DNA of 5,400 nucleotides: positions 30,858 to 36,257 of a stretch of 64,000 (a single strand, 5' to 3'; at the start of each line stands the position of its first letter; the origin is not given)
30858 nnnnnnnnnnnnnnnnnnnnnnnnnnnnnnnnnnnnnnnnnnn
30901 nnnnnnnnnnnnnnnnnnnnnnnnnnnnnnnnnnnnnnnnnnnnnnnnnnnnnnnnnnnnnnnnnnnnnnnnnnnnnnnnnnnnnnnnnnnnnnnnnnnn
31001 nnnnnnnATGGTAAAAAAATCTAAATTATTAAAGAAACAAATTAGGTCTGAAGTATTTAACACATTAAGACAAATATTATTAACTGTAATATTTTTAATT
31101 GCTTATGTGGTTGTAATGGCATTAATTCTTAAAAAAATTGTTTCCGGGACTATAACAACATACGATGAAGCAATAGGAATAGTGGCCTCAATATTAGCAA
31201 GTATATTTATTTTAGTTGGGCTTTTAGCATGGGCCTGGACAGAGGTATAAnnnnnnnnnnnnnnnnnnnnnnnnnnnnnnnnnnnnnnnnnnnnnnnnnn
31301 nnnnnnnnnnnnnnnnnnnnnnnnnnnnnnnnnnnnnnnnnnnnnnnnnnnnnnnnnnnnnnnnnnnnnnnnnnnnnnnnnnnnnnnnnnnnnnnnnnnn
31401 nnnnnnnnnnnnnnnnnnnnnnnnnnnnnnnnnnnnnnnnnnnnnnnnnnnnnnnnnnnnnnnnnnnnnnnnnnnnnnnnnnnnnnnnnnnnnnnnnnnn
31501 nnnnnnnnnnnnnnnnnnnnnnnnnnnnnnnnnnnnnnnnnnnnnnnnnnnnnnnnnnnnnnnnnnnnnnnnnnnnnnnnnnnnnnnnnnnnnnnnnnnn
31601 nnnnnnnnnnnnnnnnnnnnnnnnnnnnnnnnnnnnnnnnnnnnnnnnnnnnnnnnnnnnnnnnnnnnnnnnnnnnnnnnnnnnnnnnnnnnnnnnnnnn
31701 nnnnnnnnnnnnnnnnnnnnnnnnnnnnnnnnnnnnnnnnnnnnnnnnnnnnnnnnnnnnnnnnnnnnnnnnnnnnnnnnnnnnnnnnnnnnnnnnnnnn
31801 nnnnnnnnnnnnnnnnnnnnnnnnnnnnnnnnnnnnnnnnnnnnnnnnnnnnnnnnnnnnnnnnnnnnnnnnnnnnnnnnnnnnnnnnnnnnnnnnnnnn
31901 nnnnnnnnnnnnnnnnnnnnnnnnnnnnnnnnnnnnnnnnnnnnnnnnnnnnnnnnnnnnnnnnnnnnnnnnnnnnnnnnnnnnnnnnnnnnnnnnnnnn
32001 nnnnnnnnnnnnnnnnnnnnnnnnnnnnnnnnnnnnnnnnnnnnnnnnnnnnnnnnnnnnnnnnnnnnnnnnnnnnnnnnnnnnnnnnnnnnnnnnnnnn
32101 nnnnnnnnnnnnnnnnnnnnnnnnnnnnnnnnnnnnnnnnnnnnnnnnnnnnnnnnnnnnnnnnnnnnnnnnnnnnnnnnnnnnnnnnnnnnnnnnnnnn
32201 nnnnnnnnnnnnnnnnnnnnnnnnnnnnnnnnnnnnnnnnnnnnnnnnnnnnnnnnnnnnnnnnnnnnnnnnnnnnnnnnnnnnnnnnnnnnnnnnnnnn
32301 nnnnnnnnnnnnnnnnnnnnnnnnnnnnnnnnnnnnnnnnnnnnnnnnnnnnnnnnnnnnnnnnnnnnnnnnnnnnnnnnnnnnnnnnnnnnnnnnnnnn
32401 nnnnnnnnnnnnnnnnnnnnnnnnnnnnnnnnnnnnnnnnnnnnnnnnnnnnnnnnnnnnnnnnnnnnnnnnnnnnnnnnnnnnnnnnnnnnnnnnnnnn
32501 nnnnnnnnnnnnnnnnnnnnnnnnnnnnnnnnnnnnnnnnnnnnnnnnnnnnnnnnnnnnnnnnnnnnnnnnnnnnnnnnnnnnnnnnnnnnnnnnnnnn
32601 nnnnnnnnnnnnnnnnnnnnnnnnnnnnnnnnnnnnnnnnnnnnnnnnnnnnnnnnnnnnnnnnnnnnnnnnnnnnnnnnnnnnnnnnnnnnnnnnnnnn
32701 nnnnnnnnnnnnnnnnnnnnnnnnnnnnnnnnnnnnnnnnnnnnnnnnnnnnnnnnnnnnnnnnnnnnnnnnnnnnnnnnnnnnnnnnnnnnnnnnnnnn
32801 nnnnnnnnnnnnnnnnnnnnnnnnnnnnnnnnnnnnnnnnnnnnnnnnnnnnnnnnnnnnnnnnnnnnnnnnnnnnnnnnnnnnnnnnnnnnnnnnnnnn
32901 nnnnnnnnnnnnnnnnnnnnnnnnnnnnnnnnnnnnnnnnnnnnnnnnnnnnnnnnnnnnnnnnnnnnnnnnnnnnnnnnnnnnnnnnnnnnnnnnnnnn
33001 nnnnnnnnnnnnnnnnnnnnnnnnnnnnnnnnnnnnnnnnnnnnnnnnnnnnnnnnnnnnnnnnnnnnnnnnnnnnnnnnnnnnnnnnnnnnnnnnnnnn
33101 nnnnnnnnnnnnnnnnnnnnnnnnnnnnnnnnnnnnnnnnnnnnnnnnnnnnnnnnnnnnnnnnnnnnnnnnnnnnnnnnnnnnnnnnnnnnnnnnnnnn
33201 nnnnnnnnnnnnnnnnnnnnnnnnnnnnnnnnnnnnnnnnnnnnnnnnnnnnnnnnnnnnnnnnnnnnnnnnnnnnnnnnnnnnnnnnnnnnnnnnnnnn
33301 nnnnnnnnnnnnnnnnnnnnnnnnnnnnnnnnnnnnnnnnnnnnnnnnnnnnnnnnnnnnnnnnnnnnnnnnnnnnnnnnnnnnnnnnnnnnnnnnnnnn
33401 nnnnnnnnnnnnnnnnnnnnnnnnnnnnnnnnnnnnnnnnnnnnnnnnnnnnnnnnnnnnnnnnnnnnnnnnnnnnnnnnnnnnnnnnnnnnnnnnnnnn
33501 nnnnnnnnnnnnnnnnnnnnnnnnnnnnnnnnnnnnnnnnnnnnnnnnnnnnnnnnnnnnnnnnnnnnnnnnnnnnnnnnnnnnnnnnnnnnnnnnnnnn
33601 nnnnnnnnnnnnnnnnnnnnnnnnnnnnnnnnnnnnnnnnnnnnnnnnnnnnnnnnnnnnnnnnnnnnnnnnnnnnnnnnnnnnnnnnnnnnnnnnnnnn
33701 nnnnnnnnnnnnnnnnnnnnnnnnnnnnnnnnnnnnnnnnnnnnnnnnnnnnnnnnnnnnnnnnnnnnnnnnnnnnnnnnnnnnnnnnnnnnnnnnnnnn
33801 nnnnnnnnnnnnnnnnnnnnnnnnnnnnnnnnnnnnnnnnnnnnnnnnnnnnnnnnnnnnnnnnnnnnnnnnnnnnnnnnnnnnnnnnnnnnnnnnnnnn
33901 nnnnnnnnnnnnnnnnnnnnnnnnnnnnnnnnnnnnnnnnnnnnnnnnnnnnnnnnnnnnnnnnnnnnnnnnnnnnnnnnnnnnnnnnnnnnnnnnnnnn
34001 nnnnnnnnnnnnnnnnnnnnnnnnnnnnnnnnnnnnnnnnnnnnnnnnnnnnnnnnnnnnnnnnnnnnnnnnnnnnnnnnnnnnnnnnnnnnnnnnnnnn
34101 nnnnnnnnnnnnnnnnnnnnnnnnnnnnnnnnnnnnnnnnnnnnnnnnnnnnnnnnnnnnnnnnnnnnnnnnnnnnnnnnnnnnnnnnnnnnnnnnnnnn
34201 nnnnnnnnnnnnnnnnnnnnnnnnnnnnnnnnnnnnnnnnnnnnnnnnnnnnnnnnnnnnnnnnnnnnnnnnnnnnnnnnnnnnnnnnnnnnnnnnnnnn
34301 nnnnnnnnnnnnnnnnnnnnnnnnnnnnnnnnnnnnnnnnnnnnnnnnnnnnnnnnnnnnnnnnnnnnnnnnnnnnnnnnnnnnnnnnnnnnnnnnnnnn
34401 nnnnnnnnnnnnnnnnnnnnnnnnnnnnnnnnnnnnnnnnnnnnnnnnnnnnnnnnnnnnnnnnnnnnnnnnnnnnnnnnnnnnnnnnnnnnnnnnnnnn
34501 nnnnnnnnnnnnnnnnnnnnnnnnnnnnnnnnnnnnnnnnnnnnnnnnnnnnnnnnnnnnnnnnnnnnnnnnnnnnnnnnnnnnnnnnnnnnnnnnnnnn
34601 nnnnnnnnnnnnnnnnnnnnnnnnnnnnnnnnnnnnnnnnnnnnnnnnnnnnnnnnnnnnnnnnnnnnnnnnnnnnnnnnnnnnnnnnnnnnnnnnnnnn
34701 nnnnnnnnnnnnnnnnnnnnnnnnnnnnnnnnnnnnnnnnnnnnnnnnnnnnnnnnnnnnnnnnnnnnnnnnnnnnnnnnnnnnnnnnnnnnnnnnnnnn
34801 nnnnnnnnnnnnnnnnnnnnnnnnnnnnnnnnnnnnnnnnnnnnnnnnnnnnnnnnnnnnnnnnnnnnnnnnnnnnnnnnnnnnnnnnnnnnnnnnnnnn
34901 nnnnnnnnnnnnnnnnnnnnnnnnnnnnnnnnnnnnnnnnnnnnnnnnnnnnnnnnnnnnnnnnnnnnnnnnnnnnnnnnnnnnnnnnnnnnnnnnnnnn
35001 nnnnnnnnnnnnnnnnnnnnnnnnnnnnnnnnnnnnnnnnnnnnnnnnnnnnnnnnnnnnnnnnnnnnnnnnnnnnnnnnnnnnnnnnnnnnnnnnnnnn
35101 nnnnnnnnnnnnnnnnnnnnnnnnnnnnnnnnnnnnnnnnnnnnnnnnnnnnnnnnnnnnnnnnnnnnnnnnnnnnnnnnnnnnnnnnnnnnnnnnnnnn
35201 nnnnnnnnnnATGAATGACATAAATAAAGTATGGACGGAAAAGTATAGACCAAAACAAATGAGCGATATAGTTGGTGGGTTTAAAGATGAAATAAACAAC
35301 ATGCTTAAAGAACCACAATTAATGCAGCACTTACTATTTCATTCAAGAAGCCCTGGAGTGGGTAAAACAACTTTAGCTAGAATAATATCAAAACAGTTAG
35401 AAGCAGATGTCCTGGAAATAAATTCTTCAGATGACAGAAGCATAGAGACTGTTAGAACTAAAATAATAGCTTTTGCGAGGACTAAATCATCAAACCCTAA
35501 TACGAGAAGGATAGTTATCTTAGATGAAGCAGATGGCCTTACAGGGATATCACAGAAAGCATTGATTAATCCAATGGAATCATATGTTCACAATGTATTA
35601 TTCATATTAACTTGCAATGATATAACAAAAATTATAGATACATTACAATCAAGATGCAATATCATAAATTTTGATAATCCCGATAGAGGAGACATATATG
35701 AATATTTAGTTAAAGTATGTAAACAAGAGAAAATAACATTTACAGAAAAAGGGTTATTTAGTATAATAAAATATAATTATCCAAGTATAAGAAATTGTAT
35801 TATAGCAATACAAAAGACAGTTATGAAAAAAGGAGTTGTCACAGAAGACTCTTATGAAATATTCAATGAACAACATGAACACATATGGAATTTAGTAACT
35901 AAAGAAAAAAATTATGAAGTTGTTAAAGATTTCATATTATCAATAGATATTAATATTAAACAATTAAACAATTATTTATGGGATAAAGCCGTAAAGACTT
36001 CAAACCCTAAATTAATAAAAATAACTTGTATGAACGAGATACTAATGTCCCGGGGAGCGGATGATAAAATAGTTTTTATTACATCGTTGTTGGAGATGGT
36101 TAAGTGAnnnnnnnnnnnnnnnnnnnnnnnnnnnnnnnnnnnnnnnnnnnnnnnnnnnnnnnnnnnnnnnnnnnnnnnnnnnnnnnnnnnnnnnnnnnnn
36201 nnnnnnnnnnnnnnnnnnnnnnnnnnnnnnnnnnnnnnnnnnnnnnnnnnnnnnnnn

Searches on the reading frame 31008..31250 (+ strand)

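Call 85: search_protein_families(library=pfam, proteins=[window:31008-31250:+], max_evalue=0.01)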
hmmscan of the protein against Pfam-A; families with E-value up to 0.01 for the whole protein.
window:31008-31250:+ (80 aa): 1 family
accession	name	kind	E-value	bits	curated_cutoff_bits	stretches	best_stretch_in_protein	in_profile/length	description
PF09930.14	DUF2162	-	0.0099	15.8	34.4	0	23-78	131-186/223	Predicted transporter (DUF2162)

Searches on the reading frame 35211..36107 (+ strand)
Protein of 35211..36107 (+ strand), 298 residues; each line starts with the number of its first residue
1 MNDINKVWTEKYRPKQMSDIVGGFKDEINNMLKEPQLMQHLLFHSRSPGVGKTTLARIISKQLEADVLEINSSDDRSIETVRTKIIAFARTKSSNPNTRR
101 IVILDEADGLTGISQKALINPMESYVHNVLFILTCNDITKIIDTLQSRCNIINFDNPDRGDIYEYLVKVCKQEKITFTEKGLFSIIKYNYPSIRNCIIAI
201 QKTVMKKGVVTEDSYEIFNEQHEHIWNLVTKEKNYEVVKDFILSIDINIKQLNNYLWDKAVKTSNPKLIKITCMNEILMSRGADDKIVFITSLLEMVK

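Call 11: search_protein_families(library=phrogs, proteins=[window:35211-36107:+], max_evalue=0.001)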
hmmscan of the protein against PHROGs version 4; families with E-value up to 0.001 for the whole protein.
window:35211-36107:+ (298 aa): 5 families
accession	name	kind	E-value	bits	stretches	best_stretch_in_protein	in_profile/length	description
phrog_168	-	DNA, RNA and nucleotide metabolism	6.2e-54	184.8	1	5-295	8-306/314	clamp loader of DNA polymerase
phrog_5846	-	DNA, RNA and nucleotide metabolism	7.2e-34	118.7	1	10-216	8-216/380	clamp loader of DNA polymerase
phrog_11838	-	DNA, RNA and nucleotide metabolism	5.3e-33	115.8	1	4-218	3-220/420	clamp loader of DNA polymerase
phrog_10401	-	other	3.7e-06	26.9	1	47-174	468-604/667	ATPase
phrog_3757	-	unknown function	0.00012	22.6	0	47-72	134-159/367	-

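Call 12: search_protein_families(library=pfam, proteins=[window:35211-36107:+], max_evalue=0.01)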
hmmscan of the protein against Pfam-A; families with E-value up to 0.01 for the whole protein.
window:35211-36107:+ (298 aa): 10 families
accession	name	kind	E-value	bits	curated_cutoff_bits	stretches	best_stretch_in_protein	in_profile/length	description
PF00004.35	AAA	-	5.6e-16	59.6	21.2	1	47-152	6-126/131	ATPase family associated with various cellular activities (AAA)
PF13177.12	DNA_pol3_delta2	-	1.1e-10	42.2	27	1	53-156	57-159/161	DNA polymerase III, delta subunit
PF05496.18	RuvB_N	-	1.7e-05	25.1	27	1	32-129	27-115/159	Holliday junction DNA helicase RuvB P-loop domain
PF13173.12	AAA_14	-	0.00012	22.5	27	1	49-114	12-78/129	AAA domain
PF03215.21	Rad17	-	0.00024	21.6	23.8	1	3-70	4-76/186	Rad17 P-loop domain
PF13401.12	AAA_22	-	0.00059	20.6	27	0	48-96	14-65/130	AAA domain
PF13238.12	AAA_18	-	0.0012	19.8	29.4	0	48-86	7-37/128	AAA domain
PF20720.3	nSTAND3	-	0.003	17.7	27.2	1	45-132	23-98/155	Novel STAND NTPase 3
PF19241.4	DUF5891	-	0.0053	17.1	27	1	171-260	52-139/198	Family of unknown function (DUF5891)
PF21328.3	Gp44_lid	-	0.0071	16.9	27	0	167-209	14-56/63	Sliding-clamp-loader large subunit, AAA+ ATPase lid domain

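Call 14: find_related_loci(query=window:35211-36107:+, collection=viral_contigs, flank=10000)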
Query window:35211-36107:+ (298 aa) in viral_contigs; peptide patterns used: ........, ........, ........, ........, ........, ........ (x = any residue, [..] = any of these).
3 stretches matched a pattern; 1 encode a relative of the query (tblastn E <= 1e-3); 1 distinct loci.
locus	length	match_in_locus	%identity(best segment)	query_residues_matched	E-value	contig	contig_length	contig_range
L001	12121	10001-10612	33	1-202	3e-26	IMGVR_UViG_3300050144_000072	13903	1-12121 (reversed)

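Call 15: search_dna_similar(query=window:35211-36107:+, collection=phages, mode=protein)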
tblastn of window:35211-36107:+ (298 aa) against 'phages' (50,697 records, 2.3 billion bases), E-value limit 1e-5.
Records with a match: 2691; places in all: 2700; records where one place covers at least 80% of the query: 577.
Best place of each record, by identity: <60% 2691.
By first word of the organism name: Escherichia 674; Synechococcus 377; Klebsiella 332; Salmonella 203; Vibrio 177; Shigella 89; Aeromonas 82; Acinetobacter 73; Cyanophage 61; Enterobacter 59; and 71 more.
By host as written in the record: - 482; Escherichia coli 280; Klebsiella pneumoniae 115; Synechococcus 107; Synechococcus sp. 38; Escherichia coli O157:H7 38; Salmonella enterica 30; Synechococcus sp. WH7803 28; and 607 more.
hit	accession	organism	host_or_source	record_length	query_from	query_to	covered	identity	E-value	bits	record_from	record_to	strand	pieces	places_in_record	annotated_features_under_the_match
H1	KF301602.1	Caulobacter phage Cr30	Caulobacter crescentus CB15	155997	7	297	98%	30.4%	2e-25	111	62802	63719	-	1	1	clamp loader large subunit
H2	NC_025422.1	Caulobacter phage Cr30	Caulobacter crescentus CB15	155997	7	297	98%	30.4%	2e-25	111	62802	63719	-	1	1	clamp loader of DNA polymerase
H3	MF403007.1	Agrobacterium phage Atu_ph04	Agrobacterium tumefaciens C58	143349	7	267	88%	33.8%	2e-28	120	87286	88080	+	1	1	replication factor C small subunit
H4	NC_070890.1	Agrobacterium phage Atu_ph04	Agrobacterium tumefaciens C58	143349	7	267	88%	33.8%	2e-28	120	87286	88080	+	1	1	replication factor C small subunit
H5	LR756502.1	uncultured phage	metagenomic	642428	1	278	93%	30.9%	5e-19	93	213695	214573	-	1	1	record has no annotation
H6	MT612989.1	Vibrio phage vB_ValM_R11Z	Vibrio alginolyticus NBRC 15630 = ATCC ...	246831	7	280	92%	31.2%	9e-28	118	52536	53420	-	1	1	clamp loader small subunit/DNA polymerase accessory protein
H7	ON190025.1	Vibrio phage PVA23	Vibrio sp.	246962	7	280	92%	31.2%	9e-28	118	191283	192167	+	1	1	DNA polymerase accessory protein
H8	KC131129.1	Vibrio phage VH7D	Vibrio harveyi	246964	7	280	92%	31.2%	9e-28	118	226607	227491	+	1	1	DNA polymerase accessory protein 44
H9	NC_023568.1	Vibrio phage VH7D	Vibrio harveyi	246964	7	280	92%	31.2%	9e-28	118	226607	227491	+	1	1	clamp loader of DNA polymerase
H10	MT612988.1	Vibrio phage vB_ValM_R10Z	Vibrio alginolyticus NBRC 15630 = ATCC ...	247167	7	280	92%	31.2%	9e-28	118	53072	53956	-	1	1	DNA polymerase accessory protein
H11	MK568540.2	Vibrio phage Va3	Vibrio alginolyticus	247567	7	280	92%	31.2%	9e-28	118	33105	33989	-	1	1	DNA polymerase accessory protein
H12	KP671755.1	Vibrio phage ValKK3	Vibrio alginolyticus ATCC 17749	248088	7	280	92%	31.2%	9e-28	118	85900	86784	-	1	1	DNA polymerase accessory protein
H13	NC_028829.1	Vibrio phage ValKK3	Vibrio alginolyticus ATCC 17749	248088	7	280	92%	31.2%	9e-28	118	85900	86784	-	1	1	clamp loader of DNA polymerase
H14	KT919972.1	Vibrio phage phi-Grn1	Vibrio alginolyticus V1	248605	7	280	92%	31.2%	9e-28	118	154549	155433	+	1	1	replication factor C small subunit / DNA polymerase clamp loader ...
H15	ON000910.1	Vibrio phage XZ1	Vibrio alginolyticus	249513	7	280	92%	31.2%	9e-28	118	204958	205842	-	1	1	hypothetical protein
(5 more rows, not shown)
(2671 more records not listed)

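Call 32: find_homologous_proteins(query=window:35211-36107:+, max_evalue=1e-10)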
Query window:35211-36107:+ (298 aa): 7321 proteins with E <= 1e-10 among 8000 candidates; the best 120 are listed.
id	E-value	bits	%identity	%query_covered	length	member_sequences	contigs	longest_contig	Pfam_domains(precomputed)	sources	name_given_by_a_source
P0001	3.2e-192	655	100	100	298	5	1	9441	PF00004.36,PF05496.19,PF13177.13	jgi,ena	jgi:DNA polymerase III delta prime subunit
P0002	6.6e-90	319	50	99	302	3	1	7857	PF13173.13,PF00004.36,PF13401.13,PF05496.19,PF13177.13,PF25199.2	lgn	-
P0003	8.1e-90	319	49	100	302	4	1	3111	PF13173.13,PF00004.36,PF13401.13,PF05496.19,PF13177.13,PF25199.2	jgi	-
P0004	1.2e-89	318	50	100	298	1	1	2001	PF13173.13,PF00004.36,PF05496.19,PF13177.13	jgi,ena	-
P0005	2.0e-89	318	51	100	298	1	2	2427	PF13173.13,PF00004.36,PF05496.19,PF13177.13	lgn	-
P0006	2.1e-89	318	51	100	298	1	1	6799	PF13173.13,PF00004.36,PF05496.19,PF13177.13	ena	-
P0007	4.2e-89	317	49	100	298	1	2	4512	PF00004.36,PF13177.13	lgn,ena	-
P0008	5.8e-89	316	50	100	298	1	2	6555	PF13173.13,PF00004.36,PF05496.19,PF13177.13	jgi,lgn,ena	-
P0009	8.1e-89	316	49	100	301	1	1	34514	PF13173.13,PF00004.36,PF13401.13,PF05496.19,PF13177.13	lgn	-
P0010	1.4e-88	315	49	100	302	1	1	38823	PF13173.13,PF00004.36,PF05496.19,PF13177.13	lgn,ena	-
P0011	1.5e-88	315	50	100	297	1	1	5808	PF13173.13,PF00004.36,PF13177.13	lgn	-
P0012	1.8e-88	315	50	100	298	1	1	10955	PF13173.13,PF00004.36,PF13177.13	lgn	-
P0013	5.7e-88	313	50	100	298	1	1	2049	PF13173.13,PF00004.36,PF05496.19,PF13177.13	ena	-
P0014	7.0e-88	313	50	100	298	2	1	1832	PF13173.13,PF00004.36,PF13401.13,PF05496.19,PF13177.13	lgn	-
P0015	8.9e-88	312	50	100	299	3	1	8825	PF13173.13,PF00004.36,PF05496.19,PF13177.13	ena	-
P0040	4.2e-83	297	47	100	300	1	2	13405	PF00004.36,PF13177.13,PF14266.12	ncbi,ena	-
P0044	5.4e-83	297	47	100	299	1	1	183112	PF13173.13,PF00004.36,PF13177.13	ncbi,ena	-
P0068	3.0e-81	291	48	100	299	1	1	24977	PF13173.13,PF00004.36,PF13177.13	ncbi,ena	-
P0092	1.5e-79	285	44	100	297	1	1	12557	PF00004.36,PF13177.13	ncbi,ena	-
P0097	3.2e-79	284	47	100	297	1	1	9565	PF00004.36,PF13177.13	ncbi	-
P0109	7.2e-79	283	46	100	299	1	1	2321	PF00004.36,PF13177.13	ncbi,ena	-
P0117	3.6e-78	281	45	100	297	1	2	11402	PF00004.36,PF13177.13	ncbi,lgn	-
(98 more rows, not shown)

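Call 33: list_cluster_members(proteins=[P0044, P0040, P0068, P0092, P0097, P0117, P0109])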
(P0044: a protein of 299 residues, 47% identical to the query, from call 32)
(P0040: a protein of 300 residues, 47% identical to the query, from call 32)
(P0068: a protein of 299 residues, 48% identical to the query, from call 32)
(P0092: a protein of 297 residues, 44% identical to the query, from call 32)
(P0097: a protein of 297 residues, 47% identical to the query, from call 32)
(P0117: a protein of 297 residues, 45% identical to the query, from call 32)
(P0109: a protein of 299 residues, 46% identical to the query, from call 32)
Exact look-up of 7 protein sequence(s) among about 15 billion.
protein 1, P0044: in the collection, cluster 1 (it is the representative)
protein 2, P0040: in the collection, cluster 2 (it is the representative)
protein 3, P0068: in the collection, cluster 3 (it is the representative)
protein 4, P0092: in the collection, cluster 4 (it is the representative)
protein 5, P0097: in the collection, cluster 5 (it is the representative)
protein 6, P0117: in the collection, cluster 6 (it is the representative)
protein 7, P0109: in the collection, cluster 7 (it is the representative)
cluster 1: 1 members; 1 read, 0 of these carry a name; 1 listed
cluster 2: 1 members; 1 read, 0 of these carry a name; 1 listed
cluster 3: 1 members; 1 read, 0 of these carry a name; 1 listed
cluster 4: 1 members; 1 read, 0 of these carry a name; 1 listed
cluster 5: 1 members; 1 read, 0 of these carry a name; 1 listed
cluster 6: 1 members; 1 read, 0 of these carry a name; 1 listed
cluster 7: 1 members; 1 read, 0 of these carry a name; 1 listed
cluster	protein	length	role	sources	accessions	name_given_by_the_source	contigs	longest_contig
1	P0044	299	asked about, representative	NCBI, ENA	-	-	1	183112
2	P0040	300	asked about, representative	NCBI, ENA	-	-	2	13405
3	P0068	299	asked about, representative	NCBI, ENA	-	-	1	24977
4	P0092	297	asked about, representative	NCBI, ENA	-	-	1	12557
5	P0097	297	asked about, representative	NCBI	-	-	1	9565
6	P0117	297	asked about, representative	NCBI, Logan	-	-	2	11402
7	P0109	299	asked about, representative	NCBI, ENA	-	-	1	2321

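Call 34: find_encoding_contigs(protein=P0044, flank=10000, max_places=3)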
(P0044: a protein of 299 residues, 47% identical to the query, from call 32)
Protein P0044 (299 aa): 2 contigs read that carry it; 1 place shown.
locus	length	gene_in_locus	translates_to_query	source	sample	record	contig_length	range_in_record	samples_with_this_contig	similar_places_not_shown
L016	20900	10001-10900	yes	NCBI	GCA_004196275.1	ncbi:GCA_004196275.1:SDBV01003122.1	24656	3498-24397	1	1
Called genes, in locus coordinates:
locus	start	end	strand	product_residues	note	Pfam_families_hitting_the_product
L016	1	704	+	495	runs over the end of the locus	-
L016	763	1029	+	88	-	-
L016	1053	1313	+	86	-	-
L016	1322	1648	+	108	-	-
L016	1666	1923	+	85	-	-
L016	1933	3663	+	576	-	-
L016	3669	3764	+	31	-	-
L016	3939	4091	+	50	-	-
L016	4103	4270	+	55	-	-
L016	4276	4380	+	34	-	-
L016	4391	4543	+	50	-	-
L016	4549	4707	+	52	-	-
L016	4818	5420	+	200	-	-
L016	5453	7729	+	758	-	PF12705:PDDEXK_1, PF00270:DEAD, PF04851:ResIII, PF00271:Helicase_C, PF16203:ERCC3_RAD25_C (faint)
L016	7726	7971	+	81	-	-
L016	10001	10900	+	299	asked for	PF00004:AAA, PF13173:AAA_14 (faint), PF13177:DNA_pol3_delta2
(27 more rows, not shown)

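Call 68: find_related_loci(query=A3, collection=genome_contigs, flank=10000)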
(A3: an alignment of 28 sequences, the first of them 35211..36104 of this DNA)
Query A3 (298 aa) in genome_contigs; peptide patterns used: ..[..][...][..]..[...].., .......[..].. (x = any residue, [..] = any of these).
131 stretches matched a pattern; 20 encode a relative of the query (tblastn E <= 1e-3); 20 distinct loci.
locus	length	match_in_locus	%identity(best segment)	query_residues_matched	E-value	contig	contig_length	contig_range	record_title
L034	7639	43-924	47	5-298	2e-87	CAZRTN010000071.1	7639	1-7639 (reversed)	MAG TPA_asm: uncultured Thermotogaceae bacterium isolate binchicken_co13_399 genome assembly, contig: NODE_16015_length_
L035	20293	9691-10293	37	6-201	1e-33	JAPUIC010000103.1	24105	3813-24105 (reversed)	MAG: Thaumarchaeota archaeon isolate KW1-S08_208 KW1-S08_208_cg103, whole genome shotgun sequence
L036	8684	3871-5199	31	5-297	3e-33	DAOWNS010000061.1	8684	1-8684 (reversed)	MAG TPA_asm: Candidatus Thorarchaeota archaeon isolate CSMAG_3034 CSMAG_3034_k141_4869927_length_8684_cov_12.0000, whole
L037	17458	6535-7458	31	7-296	7e-33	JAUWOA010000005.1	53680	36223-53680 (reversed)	MAG: Candidatus Thorarchaeota archaeon isolate CSMAG_2438 CSMAG_2438_k141_243390_length_53680_cov_144.0000, whole genome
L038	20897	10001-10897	31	7-287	2e-31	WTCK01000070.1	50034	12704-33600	MAG: Candidatus Thorarchaeota archaeon isolate GLR93 c_000000833198, whole genome shotgun sequence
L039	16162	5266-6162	30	7-287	3e-31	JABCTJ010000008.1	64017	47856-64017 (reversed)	MAG: Candidatus Thorarchaeota archaeon isolate HM4_FB6 k127_172528, whole genome shotgun sequence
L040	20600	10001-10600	36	7-201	4e-31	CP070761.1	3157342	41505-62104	MAG: Candidatus Thorarchaeota archaeon isolate bin27 chromosome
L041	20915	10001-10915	31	7-294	4e-31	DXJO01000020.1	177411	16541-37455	MAG TPA_asm: Candidatus Thorarchaeota archaeon isolate MAG_9 k127_87792, whole genome shotgun sequence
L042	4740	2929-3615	34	5-233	7e-29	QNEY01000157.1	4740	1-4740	MAG: Gammaproteobacteria bacterium isolate B21_G2 B21_Guay2_scaffold_13134, whole genome shotgun sequence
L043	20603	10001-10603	33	8-201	6e-29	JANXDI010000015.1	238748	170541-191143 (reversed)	MAG: Candidatus Calditenuaceae archaeon isolate SKYB103 k141_404700, whole genome shotgun sequence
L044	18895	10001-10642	32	6-214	5e-27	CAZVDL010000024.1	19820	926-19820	MAG TPA_asm: uncultured Nitrososphaerota archaeon isolate SRP141552_co1_137 genome assembly, contig: NODE_1074_length_19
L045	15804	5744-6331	31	8-197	1e-20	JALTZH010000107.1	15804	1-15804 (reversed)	MAG: archaeon isolate S141_metabat2_scaf2bin.124 S141_NODE_3155_length_15804_cov_4.519296, whole genome shotgun sequence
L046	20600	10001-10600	31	7-201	2e-20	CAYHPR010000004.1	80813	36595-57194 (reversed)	MAG TPA_asm: Candidatus Micrarchaeota archaeon isolate ERP119705_co15_36 genome assembly, contig: NODE_158_length_80813_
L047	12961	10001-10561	32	4-182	4e-17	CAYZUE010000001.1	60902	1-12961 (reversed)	MAG TPA_asm: Candidatus Hydrothermarchaeota archaeon isolate binchicken_co48_556 genome assembly, contig: NODE_602_lengt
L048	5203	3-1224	25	10-214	2e-16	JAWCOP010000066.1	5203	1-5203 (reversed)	MAG: Candidatus Bathyarchaeia archaeon isolate JZ-2_201808_bins_108 JZ-2_201808_bins_108_scaffold_66, whole genome shotg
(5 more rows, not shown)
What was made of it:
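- Tried and rejected: The other hits are cellular archaeal RFC subunits at 24-37% identity (call 68).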
